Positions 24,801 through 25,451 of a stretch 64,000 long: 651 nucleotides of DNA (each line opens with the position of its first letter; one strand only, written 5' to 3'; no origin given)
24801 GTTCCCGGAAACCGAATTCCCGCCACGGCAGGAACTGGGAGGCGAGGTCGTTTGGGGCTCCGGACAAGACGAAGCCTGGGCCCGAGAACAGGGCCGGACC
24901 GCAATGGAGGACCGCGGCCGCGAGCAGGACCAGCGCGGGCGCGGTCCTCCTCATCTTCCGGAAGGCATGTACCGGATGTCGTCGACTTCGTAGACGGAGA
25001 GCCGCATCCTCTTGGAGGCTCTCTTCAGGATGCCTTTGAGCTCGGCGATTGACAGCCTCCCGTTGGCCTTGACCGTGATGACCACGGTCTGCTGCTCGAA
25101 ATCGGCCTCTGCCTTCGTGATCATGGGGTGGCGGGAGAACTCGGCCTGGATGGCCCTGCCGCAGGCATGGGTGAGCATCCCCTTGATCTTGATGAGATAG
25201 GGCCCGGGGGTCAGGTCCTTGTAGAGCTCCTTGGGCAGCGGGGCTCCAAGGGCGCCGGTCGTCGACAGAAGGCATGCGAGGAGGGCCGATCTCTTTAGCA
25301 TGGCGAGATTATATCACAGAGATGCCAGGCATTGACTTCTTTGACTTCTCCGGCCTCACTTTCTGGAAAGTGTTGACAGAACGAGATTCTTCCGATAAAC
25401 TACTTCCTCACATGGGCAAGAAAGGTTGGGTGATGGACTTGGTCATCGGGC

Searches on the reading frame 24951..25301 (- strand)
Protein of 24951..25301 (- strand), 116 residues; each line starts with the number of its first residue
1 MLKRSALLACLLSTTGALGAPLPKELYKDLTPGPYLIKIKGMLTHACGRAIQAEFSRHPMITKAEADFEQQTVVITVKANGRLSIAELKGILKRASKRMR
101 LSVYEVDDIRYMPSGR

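Call 22: search_protein_families(library=pfam, proteins=[window:24951-25301:-], max_evalue=0.001)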
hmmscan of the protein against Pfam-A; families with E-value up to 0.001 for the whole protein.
window:24951-25301:- (116 aa): 1 family
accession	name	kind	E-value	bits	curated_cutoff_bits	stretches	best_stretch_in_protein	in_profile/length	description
PF00403.32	HMA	-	4e-06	27.6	24.8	1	37-94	2-58/62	Heavy-metal-associated domain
